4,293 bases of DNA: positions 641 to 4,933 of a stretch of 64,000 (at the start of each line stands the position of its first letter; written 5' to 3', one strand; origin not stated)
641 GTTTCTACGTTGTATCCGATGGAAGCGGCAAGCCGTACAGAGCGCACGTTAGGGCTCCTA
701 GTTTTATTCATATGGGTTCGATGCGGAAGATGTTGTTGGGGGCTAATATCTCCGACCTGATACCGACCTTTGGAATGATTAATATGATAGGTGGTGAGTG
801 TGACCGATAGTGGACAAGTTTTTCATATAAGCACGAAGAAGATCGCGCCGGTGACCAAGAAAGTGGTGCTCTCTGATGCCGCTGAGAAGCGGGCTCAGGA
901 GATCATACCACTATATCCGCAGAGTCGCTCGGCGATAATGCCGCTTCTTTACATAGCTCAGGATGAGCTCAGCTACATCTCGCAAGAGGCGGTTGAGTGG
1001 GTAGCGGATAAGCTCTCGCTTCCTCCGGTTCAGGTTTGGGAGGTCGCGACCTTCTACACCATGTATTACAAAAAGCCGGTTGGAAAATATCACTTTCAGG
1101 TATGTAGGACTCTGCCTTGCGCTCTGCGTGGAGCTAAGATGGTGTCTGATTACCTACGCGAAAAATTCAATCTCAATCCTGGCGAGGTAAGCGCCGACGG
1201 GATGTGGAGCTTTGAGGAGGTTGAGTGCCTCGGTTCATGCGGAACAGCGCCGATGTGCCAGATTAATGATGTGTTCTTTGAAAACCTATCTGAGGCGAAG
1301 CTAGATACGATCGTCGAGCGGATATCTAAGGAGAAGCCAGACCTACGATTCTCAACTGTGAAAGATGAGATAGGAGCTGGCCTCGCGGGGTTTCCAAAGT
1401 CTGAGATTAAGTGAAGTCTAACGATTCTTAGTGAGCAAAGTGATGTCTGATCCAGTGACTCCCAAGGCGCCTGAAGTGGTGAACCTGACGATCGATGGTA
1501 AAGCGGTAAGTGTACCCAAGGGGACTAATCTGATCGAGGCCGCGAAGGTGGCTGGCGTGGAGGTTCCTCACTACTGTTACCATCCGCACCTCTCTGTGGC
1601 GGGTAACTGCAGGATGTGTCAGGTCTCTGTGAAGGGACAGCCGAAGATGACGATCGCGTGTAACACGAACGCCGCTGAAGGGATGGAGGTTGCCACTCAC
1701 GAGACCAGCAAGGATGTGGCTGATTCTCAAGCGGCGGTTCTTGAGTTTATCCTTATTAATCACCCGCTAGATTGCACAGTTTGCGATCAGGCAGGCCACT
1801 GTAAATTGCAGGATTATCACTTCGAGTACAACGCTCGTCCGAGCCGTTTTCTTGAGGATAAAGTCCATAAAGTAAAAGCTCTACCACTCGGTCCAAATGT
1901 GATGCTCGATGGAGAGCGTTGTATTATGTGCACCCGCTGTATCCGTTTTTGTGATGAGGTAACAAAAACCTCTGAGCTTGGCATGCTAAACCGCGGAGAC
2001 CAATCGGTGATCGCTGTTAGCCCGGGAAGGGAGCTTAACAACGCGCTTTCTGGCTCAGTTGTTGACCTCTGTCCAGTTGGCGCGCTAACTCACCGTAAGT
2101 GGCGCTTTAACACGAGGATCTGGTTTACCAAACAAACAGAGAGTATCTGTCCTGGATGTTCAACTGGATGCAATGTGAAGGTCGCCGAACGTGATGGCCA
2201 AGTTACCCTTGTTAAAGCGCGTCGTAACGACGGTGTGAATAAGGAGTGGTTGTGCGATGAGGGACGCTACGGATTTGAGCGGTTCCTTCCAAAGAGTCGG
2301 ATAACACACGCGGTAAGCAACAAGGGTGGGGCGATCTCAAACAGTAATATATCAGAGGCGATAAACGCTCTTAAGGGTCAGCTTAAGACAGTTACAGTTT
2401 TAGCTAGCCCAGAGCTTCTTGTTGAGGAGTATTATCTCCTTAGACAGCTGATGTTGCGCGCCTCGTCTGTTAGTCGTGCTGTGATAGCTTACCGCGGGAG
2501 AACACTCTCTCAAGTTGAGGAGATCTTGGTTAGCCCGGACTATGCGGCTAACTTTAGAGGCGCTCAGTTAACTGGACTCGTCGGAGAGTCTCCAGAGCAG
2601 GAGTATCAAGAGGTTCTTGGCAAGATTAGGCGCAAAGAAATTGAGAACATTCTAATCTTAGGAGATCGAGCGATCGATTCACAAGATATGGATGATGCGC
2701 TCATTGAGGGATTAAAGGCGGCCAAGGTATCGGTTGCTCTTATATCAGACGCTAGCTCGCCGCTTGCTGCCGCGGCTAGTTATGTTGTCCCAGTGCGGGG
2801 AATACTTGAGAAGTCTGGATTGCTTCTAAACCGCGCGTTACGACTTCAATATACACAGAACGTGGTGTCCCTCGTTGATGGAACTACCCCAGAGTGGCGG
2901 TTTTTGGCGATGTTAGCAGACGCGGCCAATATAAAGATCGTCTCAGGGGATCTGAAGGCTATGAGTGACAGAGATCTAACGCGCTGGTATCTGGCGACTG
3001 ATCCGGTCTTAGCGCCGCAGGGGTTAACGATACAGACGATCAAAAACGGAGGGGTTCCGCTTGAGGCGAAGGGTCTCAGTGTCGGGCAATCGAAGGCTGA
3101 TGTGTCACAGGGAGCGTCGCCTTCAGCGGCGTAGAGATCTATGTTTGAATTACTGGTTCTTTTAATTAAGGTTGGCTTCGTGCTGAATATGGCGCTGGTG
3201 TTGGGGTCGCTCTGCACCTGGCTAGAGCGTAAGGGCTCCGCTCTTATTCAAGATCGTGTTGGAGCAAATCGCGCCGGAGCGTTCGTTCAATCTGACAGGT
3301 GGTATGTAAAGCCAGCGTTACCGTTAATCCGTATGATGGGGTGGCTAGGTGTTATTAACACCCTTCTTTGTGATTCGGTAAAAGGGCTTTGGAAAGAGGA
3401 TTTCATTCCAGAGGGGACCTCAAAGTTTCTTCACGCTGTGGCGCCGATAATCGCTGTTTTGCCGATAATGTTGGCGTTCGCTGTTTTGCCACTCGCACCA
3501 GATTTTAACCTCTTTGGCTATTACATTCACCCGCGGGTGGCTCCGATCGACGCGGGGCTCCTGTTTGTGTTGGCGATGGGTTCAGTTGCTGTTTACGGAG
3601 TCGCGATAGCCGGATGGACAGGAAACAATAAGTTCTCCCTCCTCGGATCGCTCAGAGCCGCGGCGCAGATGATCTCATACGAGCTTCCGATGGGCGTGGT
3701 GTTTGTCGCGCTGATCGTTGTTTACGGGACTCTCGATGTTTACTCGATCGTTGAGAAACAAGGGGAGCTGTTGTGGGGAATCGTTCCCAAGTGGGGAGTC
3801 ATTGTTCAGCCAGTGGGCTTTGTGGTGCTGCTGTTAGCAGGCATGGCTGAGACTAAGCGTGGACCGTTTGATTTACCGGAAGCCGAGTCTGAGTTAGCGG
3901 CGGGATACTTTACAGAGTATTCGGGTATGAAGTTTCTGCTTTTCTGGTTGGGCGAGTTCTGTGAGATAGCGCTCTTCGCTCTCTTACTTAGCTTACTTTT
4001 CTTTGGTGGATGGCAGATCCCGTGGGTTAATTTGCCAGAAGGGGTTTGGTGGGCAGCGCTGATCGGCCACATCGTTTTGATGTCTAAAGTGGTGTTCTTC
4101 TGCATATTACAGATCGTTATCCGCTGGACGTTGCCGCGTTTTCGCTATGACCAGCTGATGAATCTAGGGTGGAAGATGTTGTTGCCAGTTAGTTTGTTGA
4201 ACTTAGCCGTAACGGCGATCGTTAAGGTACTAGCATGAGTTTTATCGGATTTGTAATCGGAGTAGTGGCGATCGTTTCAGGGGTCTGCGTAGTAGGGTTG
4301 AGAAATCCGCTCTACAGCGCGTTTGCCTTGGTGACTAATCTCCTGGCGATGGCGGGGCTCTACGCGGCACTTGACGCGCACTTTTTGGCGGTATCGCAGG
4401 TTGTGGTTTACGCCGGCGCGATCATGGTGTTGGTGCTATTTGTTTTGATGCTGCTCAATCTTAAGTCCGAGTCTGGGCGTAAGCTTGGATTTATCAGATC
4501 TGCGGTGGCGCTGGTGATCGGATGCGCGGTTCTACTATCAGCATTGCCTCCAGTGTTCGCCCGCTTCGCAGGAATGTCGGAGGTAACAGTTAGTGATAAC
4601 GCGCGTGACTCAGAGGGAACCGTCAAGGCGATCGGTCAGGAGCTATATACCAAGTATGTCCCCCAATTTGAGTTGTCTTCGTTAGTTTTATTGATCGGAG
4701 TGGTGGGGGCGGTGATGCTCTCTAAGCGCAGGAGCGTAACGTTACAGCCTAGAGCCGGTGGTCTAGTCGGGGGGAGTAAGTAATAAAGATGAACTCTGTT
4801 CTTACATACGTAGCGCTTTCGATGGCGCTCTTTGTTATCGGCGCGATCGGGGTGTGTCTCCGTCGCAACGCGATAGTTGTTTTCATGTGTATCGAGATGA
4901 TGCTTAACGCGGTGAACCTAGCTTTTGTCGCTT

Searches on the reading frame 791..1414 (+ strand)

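Call 70: search_protein_families(library=pfam, proteins=[window:791-1414:+], max_evalue=0.00001)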
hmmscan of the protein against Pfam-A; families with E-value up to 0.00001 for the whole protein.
window:791-1414:+ (207 aa): 1 family
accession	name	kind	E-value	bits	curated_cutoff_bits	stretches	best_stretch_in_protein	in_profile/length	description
PF01257.25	2Fe-2S_thioredx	-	7.8e-50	168.9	24.8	1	36-178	2-144/145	Thioredoxin-like [2Fe-2S] ferredoxin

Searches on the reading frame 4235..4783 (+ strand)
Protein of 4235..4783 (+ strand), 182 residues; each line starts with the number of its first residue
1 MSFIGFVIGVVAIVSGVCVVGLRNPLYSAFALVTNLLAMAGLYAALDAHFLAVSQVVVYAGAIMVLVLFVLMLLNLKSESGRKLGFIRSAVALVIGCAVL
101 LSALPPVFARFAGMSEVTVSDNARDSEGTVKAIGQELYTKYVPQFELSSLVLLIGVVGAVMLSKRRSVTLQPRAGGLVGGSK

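Call 70: search_protein_families(library=pfam, proteins=[window:4235-4783:+], max_evalue=0.00001)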
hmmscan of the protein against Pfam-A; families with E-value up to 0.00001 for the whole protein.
window:4235-4783:+ (182 aa): 1 family
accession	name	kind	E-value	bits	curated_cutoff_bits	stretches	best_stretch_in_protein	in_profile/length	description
PF00499.25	Oxidored_q3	-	3.5e-35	121.3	33.2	1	15-162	1-146/146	NADH-ubiquinone/plastoquinone oxidoreductase chain 6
